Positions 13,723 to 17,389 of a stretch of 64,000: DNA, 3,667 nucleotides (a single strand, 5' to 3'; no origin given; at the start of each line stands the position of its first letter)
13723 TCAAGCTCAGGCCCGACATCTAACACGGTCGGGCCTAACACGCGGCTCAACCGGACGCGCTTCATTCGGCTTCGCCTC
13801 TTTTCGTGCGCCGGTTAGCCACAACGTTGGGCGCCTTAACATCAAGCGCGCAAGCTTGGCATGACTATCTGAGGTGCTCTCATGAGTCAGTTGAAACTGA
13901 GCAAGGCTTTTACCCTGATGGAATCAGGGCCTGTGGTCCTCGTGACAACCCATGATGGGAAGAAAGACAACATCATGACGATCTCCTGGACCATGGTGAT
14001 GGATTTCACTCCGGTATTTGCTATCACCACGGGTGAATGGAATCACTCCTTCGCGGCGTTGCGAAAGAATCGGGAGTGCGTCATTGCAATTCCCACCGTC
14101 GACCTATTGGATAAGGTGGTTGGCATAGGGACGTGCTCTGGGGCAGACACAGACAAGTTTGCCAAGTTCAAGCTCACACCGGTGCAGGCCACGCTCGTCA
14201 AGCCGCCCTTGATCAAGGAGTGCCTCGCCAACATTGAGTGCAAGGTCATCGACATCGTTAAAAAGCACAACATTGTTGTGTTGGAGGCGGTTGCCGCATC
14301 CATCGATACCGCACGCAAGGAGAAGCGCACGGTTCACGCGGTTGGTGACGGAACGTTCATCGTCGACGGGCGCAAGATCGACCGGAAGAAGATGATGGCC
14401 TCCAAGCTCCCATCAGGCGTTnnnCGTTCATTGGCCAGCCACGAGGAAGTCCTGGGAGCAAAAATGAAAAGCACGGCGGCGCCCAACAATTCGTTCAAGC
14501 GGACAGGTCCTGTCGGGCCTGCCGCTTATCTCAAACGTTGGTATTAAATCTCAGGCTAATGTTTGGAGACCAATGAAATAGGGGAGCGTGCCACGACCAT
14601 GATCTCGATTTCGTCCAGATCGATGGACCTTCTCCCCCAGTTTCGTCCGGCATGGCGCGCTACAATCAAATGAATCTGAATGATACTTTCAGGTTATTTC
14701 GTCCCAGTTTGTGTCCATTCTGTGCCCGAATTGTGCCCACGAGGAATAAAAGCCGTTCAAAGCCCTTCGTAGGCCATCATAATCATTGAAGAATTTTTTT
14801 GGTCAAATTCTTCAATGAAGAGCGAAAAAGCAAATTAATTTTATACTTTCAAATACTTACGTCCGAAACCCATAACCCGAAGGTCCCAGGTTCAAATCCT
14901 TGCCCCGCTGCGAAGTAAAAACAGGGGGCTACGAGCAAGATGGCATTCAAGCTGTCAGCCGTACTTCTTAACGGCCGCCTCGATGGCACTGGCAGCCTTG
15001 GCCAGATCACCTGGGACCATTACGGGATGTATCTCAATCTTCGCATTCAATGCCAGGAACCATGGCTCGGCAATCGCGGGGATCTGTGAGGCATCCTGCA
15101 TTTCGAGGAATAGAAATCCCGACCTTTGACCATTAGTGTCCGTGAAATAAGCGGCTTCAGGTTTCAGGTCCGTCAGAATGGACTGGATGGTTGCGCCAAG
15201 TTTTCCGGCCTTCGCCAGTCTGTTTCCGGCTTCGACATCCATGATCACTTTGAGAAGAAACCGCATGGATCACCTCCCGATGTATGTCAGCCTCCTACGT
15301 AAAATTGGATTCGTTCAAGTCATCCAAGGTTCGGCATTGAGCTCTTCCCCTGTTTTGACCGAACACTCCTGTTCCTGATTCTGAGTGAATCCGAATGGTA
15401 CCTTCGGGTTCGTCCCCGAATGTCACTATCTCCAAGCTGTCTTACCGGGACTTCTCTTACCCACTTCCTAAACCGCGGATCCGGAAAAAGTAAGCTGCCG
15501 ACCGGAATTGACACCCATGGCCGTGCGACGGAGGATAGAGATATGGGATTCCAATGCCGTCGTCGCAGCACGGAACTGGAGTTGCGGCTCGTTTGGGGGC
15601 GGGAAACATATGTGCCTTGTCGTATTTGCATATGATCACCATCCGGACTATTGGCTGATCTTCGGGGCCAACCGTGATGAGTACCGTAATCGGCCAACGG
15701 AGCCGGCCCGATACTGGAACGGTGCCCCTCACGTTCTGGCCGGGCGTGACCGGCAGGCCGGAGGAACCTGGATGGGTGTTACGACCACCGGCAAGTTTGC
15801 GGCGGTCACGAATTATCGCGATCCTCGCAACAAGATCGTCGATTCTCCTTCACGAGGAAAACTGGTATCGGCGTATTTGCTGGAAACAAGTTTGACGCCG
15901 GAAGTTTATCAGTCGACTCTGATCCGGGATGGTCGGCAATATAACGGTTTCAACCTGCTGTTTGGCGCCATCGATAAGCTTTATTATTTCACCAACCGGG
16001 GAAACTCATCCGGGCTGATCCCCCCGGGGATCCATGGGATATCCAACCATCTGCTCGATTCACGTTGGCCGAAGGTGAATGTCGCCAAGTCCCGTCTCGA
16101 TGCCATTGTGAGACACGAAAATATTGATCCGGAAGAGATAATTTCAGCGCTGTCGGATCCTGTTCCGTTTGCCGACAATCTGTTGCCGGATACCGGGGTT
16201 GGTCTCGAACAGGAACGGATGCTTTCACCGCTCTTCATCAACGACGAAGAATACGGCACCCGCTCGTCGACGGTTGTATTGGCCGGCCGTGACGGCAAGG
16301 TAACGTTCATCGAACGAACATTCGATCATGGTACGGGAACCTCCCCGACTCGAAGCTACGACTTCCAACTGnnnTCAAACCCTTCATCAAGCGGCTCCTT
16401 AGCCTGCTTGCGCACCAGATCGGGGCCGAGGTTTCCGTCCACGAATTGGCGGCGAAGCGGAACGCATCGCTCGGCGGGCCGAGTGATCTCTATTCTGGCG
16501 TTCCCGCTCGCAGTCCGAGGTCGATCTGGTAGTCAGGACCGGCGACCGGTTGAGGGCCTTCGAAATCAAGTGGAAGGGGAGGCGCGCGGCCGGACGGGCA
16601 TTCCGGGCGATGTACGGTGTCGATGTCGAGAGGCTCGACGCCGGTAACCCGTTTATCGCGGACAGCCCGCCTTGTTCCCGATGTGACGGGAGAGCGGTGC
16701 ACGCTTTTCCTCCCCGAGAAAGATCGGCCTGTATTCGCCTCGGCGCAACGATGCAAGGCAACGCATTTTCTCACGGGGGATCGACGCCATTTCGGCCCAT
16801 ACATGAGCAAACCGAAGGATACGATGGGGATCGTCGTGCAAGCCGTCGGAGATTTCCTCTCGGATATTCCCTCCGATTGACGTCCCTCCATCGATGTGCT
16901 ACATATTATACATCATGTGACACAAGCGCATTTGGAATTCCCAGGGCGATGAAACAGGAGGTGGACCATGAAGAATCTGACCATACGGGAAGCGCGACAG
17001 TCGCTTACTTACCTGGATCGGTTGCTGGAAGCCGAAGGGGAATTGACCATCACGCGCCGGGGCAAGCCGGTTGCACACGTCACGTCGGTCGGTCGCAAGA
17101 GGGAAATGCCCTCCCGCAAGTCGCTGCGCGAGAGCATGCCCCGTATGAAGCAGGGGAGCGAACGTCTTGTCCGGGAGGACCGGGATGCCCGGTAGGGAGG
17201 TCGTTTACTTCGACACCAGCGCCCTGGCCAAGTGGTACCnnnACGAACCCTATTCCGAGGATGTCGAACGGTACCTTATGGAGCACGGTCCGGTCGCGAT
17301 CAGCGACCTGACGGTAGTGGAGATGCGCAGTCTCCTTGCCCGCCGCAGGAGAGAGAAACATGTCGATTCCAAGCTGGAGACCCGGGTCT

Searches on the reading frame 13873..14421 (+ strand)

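Call 57: search_protein_families(library=pfam, proteins=[window:13873-14421:+], max_evalue=0.001)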
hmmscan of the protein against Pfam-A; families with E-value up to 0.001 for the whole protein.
window:13873-14421:+ (183 aa): 1 family
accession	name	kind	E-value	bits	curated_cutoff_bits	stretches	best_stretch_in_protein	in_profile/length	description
PF01613.24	Flavin_Reduct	-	2.6e-24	86.5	27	1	19-151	6-140/153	Flavin reductase like domain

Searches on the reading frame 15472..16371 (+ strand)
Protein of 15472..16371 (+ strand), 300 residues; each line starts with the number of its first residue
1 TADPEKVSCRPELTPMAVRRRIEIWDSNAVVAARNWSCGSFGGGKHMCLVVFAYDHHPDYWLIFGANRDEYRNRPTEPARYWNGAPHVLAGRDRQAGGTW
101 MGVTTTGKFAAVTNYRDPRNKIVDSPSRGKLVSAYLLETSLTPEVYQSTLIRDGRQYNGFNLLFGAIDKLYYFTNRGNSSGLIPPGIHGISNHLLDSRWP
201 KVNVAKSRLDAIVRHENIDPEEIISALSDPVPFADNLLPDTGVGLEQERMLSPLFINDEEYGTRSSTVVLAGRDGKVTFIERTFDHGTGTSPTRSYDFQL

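Call 57: search_protein_families(library=pfam, proteins=[window:15472-16371:+], max_evalue=0.001)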
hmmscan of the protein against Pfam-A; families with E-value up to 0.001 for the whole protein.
window:15472-16371:+ (300 aa): 1 family
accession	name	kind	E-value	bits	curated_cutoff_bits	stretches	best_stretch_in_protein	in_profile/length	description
PF05742.17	TANGO2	-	1.2e-71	242.3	22.6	1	47-285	1-256/257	Transport and Golgi organisation 2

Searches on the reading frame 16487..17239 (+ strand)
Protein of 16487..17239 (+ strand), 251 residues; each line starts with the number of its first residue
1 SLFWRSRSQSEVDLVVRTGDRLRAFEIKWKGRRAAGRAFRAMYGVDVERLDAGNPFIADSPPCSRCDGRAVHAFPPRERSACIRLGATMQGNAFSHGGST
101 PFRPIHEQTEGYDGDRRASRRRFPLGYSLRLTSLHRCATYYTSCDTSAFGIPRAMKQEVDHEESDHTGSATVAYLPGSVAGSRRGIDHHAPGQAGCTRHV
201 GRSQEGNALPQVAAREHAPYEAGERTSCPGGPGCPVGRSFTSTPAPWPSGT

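Call 57: search_protein_families(library=pfam, proteins=[window:16487-17239:+], max_evalue=0.001)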
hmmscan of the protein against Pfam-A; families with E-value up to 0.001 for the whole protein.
window:16487-17239:+ (251 aa): 1 family
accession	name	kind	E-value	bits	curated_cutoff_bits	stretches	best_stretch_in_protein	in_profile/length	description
PF13635.12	DUF4143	-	0.00028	21.1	28.1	1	2-29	131-159/160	Domain of unknown function (DUF4143)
